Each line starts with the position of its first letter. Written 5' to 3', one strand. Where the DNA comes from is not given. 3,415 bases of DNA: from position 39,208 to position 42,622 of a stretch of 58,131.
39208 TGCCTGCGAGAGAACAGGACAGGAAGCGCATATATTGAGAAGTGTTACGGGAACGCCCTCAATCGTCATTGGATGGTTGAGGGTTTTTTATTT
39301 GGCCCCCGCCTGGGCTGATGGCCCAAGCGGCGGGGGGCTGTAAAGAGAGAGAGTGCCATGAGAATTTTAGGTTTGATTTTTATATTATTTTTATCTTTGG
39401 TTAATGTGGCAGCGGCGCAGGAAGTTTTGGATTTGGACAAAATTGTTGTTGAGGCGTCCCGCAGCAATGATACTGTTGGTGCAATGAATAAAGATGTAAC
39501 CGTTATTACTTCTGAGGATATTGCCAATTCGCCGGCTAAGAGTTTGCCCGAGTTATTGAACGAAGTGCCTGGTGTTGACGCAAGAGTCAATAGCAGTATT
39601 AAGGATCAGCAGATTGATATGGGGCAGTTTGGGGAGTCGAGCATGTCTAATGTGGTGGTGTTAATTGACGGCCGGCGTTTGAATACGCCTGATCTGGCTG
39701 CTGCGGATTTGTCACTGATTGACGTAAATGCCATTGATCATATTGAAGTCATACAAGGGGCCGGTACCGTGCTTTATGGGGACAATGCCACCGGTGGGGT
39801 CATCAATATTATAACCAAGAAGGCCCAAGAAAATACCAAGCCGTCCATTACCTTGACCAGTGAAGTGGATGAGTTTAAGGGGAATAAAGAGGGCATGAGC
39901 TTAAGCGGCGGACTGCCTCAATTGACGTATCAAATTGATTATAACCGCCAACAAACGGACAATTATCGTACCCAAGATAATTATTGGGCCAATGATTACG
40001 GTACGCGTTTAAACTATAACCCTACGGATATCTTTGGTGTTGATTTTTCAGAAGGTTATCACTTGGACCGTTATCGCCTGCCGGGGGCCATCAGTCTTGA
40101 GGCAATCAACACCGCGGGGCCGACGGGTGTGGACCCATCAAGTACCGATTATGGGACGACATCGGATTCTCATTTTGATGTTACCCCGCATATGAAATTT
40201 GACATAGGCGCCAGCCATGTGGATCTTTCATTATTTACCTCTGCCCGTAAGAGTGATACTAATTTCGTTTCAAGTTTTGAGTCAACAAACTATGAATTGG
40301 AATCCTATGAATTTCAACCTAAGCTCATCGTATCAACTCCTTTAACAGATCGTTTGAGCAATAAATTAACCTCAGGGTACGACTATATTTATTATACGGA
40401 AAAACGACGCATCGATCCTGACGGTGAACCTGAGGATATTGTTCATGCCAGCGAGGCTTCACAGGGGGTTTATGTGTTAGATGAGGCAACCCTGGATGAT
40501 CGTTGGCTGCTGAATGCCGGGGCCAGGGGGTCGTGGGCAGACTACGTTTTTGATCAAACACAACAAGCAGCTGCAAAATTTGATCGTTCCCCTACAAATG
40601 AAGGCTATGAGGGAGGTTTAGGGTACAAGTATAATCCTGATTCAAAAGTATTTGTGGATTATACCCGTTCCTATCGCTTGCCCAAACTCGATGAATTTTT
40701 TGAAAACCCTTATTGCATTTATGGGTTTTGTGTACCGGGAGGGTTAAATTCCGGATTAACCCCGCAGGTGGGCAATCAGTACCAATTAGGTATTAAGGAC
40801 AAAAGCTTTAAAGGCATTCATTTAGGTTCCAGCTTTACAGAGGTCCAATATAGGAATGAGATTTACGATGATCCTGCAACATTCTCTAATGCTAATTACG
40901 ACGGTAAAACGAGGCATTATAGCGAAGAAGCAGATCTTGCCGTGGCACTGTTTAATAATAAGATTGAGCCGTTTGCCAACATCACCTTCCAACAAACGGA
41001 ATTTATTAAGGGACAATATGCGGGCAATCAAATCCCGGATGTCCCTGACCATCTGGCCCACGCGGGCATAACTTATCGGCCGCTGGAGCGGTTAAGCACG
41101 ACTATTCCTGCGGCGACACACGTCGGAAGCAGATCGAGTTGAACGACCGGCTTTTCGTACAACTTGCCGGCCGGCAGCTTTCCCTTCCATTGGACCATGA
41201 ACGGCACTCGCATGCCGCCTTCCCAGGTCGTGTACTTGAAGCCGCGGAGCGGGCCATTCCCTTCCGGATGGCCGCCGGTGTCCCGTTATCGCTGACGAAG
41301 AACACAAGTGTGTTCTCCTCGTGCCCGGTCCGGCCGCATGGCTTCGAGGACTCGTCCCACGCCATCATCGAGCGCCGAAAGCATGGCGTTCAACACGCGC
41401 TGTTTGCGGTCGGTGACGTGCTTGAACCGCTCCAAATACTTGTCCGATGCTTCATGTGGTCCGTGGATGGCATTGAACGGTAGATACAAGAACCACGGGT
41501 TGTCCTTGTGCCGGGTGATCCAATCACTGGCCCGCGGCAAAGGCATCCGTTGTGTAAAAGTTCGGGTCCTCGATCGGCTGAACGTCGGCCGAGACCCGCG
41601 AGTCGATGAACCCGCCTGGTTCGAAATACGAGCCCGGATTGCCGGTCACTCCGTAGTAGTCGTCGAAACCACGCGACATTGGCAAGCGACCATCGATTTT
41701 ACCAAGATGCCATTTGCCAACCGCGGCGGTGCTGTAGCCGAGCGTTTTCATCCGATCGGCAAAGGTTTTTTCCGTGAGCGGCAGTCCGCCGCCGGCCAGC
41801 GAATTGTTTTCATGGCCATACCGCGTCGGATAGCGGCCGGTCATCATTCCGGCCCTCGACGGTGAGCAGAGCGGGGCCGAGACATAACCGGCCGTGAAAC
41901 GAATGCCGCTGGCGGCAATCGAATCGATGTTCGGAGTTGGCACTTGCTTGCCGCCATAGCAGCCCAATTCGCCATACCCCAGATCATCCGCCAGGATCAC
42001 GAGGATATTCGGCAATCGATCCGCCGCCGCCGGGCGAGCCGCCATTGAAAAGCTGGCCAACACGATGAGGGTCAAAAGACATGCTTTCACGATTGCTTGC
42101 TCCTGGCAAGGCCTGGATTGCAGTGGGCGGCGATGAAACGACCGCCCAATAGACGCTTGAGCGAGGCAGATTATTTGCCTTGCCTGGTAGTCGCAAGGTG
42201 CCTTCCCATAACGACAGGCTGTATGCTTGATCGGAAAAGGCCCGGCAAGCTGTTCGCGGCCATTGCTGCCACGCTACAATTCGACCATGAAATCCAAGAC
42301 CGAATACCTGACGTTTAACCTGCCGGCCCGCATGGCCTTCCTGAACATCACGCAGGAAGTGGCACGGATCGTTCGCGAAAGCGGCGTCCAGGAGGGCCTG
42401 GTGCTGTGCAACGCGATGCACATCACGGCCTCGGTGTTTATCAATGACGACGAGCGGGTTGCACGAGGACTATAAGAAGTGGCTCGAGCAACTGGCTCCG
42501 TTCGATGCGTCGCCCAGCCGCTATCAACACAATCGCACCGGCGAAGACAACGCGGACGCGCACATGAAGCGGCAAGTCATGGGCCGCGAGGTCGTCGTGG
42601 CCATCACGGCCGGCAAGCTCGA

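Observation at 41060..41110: Abrupt compositional break where two convergent genes are both cut off: probable chimeric join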

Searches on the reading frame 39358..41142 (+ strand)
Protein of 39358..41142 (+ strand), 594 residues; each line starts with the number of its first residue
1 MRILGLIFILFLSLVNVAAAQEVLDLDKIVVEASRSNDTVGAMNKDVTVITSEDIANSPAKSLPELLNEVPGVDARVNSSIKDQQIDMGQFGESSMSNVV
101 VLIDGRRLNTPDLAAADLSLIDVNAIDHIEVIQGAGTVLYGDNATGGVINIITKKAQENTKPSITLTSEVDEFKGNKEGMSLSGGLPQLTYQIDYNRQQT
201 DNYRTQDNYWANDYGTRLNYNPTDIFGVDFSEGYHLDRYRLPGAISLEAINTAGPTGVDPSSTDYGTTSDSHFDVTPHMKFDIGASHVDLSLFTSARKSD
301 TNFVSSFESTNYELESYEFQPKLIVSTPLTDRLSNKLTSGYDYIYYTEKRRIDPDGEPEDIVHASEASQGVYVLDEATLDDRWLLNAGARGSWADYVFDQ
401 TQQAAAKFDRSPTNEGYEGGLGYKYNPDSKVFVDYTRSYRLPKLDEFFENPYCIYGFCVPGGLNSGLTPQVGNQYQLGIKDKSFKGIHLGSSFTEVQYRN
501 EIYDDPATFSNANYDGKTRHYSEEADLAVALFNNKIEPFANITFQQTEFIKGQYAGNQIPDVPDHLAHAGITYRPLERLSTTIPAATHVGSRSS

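Call 5: search_protein_families(library=pfam, proteins=[window:39358-41142:+], max_evalue=0.01)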
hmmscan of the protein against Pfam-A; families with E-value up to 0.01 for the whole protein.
window:39358-41142:+ (594 aa): 3 families
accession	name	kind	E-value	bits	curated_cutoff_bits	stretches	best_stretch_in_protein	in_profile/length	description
PF00593.30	TonB_dep_Rec_b-barrel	-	5.9e-25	89.5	27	1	197-580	11-385/436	TonB dependent receptor-like, beta-barrel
PF07715.20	Plug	-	2e-21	76.9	23.9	1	45-148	7-107/107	TonB-dependent Receptor Plug Domain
PF13505.12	OMP_b-brl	-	0.0092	16.6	28.7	1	258-438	31-151/175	Outer membrane protein beta-barrel domain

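Call 8: find_encoding_contigs(protein=window:39358-41142:+, flank=10000, max_places=10)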
Protein window:39358-41142:+ (594 aa): no gene with exactly this product is on record in the collection.

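Call 10: find_homologous_proteins(query=window:39358-41142:+, max_evalue=1e-10)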
Query window:39358-41142:+ (594 aa): 1503 proteins with E <= 1e-10 among 8000 candidates; the best 120 are listed.
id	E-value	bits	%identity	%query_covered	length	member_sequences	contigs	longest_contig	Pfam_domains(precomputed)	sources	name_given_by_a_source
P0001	0.0e+0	1326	99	100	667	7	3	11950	PF07715.21,PF00593.31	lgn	-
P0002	4.2e-297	1004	76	100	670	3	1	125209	PF07715.21,PF00593.31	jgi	jgi:iron complex outermembrane recepter protein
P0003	3.0e-292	988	74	98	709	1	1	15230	PF07715.21,PF00593.31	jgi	jgi:iron complex outermembrane receptor protein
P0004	4.9e-292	988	75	98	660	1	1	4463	PF07715.21,PF00593.31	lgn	-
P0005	3.2e-289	978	73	100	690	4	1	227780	PF07715.21,PF00593.31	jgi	-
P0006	1.4e-288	976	73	98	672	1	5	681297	PF07715.21,PF00593.31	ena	-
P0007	6.8e-288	974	73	100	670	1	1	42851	PF07715.21,PF00593.31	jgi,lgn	-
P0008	1.1e-287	973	73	100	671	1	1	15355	PF07715.21,PF00593.31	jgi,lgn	-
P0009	2.7e-287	972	75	98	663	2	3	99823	PF07715.21,PF00593.31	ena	-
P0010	3.5e-287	972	72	100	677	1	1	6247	PF07715.21,PF00593.31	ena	-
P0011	5.5e-286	968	73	100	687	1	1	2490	PF07715.21,PF00593.31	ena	-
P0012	3.2e-285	965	73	100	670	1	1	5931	PF07715.21,PF00593.31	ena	-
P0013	1.5e-284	963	72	100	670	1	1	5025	PF07715.21,PF00593.31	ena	-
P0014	1.5e-284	963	72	97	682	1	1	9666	PF07715.21,PF00593.31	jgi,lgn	-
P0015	2.9e-283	959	72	100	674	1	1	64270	PF07715.21,PF00593.31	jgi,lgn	-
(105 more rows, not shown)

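Call 11: find_encoding_contigs(protein=P0001, flank=10000, max_places=10)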
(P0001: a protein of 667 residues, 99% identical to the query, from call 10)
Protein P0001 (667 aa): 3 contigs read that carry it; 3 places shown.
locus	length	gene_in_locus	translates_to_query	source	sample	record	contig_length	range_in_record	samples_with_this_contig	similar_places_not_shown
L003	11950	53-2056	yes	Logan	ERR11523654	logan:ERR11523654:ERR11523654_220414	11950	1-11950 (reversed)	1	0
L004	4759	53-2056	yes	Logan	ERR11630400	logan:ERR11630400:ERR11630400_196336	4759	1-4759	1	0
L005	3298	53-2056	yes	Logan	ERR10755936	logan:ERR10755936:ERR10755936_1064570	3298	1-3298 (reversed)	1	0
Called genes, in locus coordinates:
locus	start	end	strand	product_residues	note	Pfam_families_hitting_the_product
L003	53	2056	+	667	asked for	PF07715:Plug, PF00593:TonB_dep_Rec_b-barrel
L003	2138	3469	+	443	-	PF02321:OEP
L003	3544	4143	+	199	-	PF25917:BSH_RND, PF25973:BSH_CzcB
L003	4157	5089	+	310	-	PF00005:ABC_tran, PF13304:AAA_21, PF13732:DrrA1-3_C (weak)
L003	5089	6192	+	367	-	PF12679:ABC2_membrane_2, PF12698:ABC2_membrane_3, PF01061:ABC2_membrane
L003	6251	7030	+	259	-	PF05552:MS_channel_1st_1, PF00924:MS_channel_2nd, PF21082:MS_channel_3rd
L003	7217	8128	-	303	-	PF01545:Cation_efflux, PF16916:ZT_dimer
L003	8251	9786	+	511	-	PF02541:Ppx-GppA, PF21447:Ppx-GppA_III, PF01966:HD (weak), PF24391:HD-CE (weak)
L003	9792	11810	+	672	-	PF13089:PP_kinase_N, PF02503:PP_kinase, PF17941:PP_kinase_C_1, PF13090:PP_kinase_C, PF13091:PLDc_2 (weak)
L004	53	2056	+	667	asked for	PF07715:Plug, PF00593:TonB_dep_Rec_b-barrel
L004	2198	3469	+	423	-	PF02321:OEP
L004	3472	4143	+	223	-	PF25917:BSH_RND, PF25973:BSH_CzcB (weak)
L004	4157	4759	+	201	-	?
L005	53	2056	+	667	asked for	PF07715:Plug, PF00593:TonB_dep_Rec_b-barrel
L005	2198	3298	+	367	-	?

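Call 35: find_related_loci(query=P0001, collection=genome_contigs, flank=6000)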
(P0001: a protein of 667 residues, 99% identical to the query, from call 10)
Query P0001 (667 aa) in genome_contigs; peptide patterns used: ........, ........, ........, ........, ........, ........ (x = any residue, [..] = any of these).
23 stretches matched a pattern; 3 encode a relative of the query (tblastn E <= 1e-3); 3 distinct loci.
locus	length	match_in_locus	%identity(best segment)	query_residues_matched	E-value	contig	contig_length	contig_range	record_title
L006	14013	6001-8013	65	1-667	0e+0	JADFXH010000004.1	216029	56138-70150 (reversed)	MAG: Candidatus Omnitrophota bacterium isolate nDJH13bin20 nDJH13_bin20_NODE_4_length_216029_cov_9.374494, whole genome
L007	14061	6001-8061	35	1-667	4e-119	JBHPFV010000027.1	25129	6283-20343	Candidatus Omnitrophota bacterium isolate SAG AM-311-K22 NODE_27_length_25129_cov_32.683018, whole genome shotgun sequen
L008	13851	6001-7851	29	46-666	2e-78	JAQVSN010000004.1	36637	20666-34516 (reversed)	MAG: Candidatus Omnitrophota bacterium isolate STF1_275 NODE_2323_length_36637_cov_5.864229_Sandtown_F1, whole genome sh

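Call 48: list_cluster_members(proteins=[P0001])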
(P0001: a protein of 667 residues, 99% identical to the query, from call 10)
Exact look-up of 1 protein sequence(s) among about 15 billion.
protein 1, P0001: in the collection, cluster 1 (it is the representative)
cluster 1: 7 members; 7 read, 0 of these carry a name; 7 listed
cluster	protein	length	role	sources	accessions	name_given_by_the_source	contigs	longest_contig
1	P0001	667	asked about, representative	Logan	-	-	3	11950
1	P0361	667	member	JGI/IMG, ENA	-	-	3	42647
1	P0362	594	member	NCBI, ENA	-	-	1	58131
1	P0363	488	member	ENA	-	-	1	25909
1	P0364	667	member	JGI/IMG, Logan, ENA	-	-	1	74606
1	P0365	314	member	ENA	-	-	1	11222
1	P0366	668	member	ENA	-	-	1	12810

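Call 49: find_encoding_contigs(protein=P0364, flank=10000, max_places=4)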
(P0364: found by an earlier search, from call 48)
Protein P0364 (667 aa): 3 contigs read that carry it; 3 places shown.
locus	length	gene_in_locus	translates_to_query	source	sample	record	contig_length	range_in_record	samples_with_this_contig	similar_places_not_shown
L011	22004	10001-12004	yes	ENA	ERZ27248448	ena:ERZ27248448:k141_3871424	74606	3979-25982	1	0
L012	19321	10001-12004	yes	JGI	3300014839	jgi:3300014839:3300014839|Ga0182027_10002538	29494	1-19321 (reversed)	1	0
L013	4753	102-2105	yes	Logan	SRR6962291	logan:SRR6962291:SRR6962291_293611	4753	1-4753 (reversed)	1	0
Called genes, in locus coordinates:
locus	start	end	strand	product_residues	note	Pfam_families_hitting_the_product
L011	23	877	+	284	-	PF03807:F420_oxidored (weak), PF02153:PDH_N, PF20463:PDH_C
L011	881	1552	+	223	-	PF13189:Cytidylate_kin2, PF02224:Cytidylate_kin, PF13207:AAA_17 (faint), PF13238:AAA_18 (weak)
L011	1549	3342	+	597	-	PF00009:GTP_EFTU, PF00071:Ras (faint), PF03144:GTP_EFTU_D2, PF14492:EFG_III (weak), PF00679:EFG_C, PF06421:LepA_C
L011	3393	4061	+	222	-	PF10502:Peptidase_S26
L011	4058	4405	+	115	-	-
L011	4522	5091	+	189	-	PF01066:CDP-OH_P_transf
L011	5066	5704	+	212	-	PF02660:G3P_acyltransf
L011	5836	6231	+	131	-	-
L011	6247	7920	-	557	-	PF13632:Glyco_trans_2_3 (weak)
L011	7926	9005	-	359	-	PF08308:PEGA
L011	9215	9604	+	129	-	PF20221:DUF6580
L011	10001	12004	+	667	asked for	PF07715:Plug, PF00593:TonB_dep_Rec_b-barrel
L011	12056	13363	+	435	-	PF02321:OEP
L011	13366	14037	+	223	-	PF25917:BSH_RND, PF25973:BSH_CzcB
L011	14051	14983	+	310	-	PF00005:ABC_tran, PF13304:AAA_21, PF13732:DrrA1-3_C (weak)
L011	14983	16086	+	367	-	PF12679:ABC2_membrane_2, PF12698:ABC2_membrane_3, PF12730:ABC2_membrane_4 (weak), PF01061:ABC2_membrane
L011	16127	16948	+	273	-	PF05552:MS_channel_1st_1, PF00924:MS_channel_2nd, PF21082:MS_channel_3rd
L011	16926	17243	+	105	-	-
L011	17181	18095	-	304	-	PF01545:Cation_efflux, PF16916:ZT_dimer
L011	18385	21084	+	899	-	-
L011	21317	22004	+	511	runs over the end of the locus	PF02541:Ppx-GppA, PF21447:Ppx-GppA_III, PF01966:HD (weak), PF24391:HD-CE (weak)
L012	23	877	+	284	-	PF03807:F420_oxidored (weak), PF02153:PDH_N, PF20463:PDH_C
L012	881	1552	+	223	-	PF13189:Cytidylate_kin2, PF02224:Cytidylate_kin, PF13207:AAA_17 (faint), PF13238:AAA_18 (weak)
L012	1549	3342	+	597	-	PF00009:GTP_EFTU, PF00071:Ras (faint), PF03144:GTP_EFTU_D2, PF14492:EFG_III (weak), PF00679:EFG_C, PF06421:LepA_C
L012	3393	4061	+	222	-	PF10502:Peptidase_S26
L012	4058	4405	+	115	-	-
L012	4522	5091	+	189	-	PF01066:CDP-OH_P_transf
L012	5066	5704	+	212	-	PF02660:G3P_acyltransf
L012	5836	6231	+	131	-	-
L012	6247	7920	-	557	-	PF13632:Glyco_trans_2_3 (weak)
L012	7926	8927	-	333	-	PF08308:PEGA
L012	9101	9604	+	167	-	PF20221:DUF6580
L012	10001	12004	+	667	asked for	PF07715:Plug, PF00593:TonB_dep_Rec_b-barrel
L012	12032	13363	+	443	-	PF02321:OEP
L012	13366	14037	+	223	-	PF25917:BSH_RND, PF25973:BSH_CzcB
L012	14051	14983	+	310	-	PF00005:ABC_tran, PF13304:AAA_21, PF13732:DrrA1-3_C (weak)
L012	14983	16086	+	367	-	PF12679:ABC2_membrane_2, PF12698:ABC2_membrane_3, PF12730:ABC2_membrane_4 (weak), PF01061:ABC2_membrane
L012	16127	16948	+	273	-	PF05552:MS_channel_1st_1, PF00924:MS_channel_2nd, PF21082:MS_channel_3rd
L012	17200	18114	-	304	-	PF01545:Cation_efflux, PF16916:ZT_dimer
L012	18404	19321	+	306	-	?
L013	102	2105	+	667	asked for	PF07715:Plug, PF00593:TonB_dep_Rec_b-barrel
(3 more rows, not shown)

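Call 50: find_encoding_contigs(protein=P0361, flank=10000, max_places=4)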
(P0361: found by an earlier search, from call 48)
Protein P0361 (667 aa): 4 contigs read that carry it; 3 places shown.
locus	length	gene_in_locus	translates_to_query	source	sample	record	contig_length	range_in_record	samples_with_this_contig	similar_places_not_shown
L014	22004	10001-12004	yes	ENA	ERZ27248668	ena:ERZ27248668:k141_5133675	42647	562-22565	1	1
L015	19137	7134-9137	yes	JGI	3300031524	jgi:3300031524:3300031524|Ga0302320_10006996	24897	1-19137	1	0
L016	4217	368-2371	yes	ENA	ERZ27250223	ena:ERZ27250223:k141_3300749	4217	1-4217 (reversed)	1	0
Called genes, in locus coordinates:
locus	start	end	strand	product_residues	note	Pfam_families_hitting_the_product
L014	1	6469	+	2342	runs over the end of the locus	?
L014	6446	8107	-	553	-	PF13632:Glyco_trans_2_3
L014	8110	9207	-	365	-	PF08308:PEGA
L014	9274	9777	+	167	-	PF20221:DUF6580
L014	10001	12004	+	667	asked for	PF07715:Plug, PF00593:TonB_dep_Rec_b-barrel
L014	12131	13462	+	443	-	PF02321:OEP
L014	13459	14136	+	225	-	PF25917:BSH_RND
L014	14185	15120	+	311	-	PF00005:ABC_tran, PF13304:AAA_21, PF13732:DrrA1-3_C (weak)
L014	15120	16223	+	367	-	PF12679:ABC2_membrane_2, PF12698:ABC2_membrane_3, PF12730:ABC2_membrane_4 (weak), PF01061:ABC2_membrane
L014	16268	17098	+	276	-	PF05552:MS_channel_1st_1, PF00924:MS_channel_2nd, PF21082:MS_channel_3rd (weak)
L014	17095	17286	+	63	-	-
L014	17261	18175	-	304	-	PF01545:Cation_efflux, PF16916:ZT_dimer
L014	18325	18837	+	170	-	PF00254:FKBP_C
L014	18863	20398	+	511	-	PF02541:Ppx-GppA, PF21447:Ppx-GppA_III, PF01966:HD (weak), PF24391:HD-CE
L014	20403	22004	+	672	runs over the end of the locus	PF13089:PP_kinase_N, PF02503:PP_kinase, PF17941:PP_kinase_C_1, PF13091:PLDc_2 (faint), PF13090:PP_kinase_C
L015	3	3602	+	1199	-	?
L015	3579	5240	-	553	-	PF13632:Glyco_trans_2_3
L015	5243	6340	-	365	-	PF08308:PEGA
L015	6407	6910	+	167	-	PF20221:DUF6580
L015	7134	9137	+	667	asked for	PF07715:Plug, PF00593:TonB_dep_Rec_b-barrel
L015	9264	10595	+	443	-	PF02321:OEP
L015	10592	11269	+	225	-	PF25917:BSH_RND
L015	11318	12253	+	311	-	PF00005:ABC_tran, PF13304:AAA_21, PF13732:DrrA1-3_C (weak)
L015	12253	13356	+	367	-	PF12679:ABC2_membrane_2, PF12698:ABC2_membrane_3, PF12730:ABC2_membrane_4 (weak), PF01061:ABC2_membrane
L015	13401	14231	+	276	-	PF05552:MS_channel_1st_1, PF00924:MS_channel_2nd, PF21082:MS_channel_3rd (weak)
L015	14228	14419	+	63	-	-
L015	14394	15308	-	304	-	PF01545:Cation_efflux, PF16916:ZT_dimer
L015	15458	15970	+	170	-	PF00254:FKBP_C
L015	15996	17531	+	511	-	PF02541:Ppx-GppA, PF21447:Ppx-GppA_III, PF01966:HD (weak), PF24391:HD-CE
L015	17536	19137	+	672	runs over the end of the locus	PF13089:PP_kinase_N, PF02503:PP_kinase, PF17941:PP_kinase_C_1, PF13091:PLDc_2 (faint), PF13090:PP_kinase_C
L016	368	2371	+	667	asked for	PF07715:Plug, PF00593:TonB_dep_Rec_b-barrel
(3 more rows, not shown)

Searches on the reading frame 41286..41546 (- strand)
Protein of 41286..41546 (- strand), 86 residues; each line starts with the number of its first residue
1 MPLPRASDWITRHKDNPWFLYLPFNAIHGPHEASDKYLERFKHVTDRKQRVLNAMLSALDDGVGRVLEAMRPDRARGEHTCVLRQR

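Call 5: search_protein_families(library=pfam, proteins=[window:41286-41546:-], max_evalue=0.01)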
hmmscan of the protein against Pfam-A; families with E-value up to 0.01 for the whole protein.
window:41286-41546:- (86 aa): 1 family
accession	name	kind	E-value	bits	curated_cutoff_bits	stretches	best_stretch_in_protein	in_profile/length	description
PF00884.28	Sulfatase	-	1.2e-08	35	25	1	4-70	151-224/301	Sulfatase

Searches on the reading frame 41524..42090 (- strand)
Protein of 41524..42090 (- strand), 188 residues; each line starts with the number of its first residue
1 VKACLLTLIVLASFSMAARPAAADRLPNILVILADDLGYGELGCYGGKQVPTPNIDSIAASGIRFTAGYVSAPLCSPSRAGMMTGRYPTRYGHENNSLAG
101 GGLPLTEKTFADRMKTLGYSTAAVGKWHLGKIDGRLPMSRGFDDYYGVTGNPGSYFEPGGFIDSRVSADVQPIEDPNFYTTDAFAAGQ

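Call 5: search_protein_families(library=pfam, proteins=[window:41524-42090:-], max_evalue=0.01)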
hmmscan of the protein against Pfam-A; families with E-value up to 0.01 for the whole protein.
window:41524-42090:- (188 aa): 1 family
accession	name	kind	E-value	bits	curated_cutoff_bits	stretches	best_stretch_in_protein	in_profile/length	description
PF00884.28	Sulfatase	-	5.6e-29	101.8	25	1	27-150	1-124/301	Sulfatase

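Call 14: find_homologous_proteins(query=window:41524-42090:-, max_evalue=1e-10)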
Query window:41524-42090:- (188 aa): 3143 proteins with E <= 1e-10 among 3347 candidates; the best 120 are listed.
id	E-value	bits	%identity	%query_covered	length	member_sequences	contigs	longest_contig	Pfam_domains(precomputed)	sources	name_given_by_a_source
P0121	1.1e-112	392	100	92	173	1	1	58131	PF00884.29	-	-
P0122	2.9e-82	293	70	99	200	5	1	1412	PF00884.29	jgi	jgi:arylsulfatase A-like enzyme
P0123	9.2e-82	292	71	96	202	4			PF00884.29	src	-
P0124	2.0e-81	290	68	98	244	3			PF00884.29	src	-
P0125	1.4e-79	284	70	90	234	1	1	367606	PF00884.29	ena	-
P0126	4.0e-78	280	72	91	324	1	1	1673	PF00884.29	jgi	jgi:arylsulfatase A-like enzyme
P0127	1.2e-77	278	68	96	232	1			PF00884.29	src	-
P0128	6.3e-75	269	71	90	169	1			PF00884.29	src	-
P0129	6.5e-73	263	67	91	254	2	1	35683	PF00884.29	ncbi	-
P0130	5.1e-69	250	68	87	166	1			PF00884.29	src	-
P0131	1.7e-67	245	72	85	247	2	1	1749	PF00884.29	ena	-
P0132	2.4e-64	235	57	97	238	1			PF00884.29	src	-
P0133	4.0e-64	234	61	86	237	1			PF00884.29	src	-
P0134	6.6e-64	233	71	78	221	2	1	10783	PF00884.29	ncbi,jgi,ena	jgi:arylsulfatase A-like enzyme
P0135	5.9e-63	230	59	93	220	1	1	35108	PF00884.29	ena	-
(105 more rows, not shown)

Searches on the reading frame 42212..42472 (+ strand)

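Call 52: search_protein_families(library=pfam, proteins=[window:42212-42472:+], max_evalue=0.01)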
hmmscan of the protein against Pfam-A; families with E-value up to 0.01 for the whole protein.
window:42212-42472:+ (87 aa): 1 family
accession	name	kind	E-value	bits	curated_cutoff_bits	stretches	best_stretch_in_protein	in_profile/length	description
PF01894.22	UPF0047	-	2e-08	34.9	27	1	45-82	1-40/117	Uncharacterised protein family UPF0047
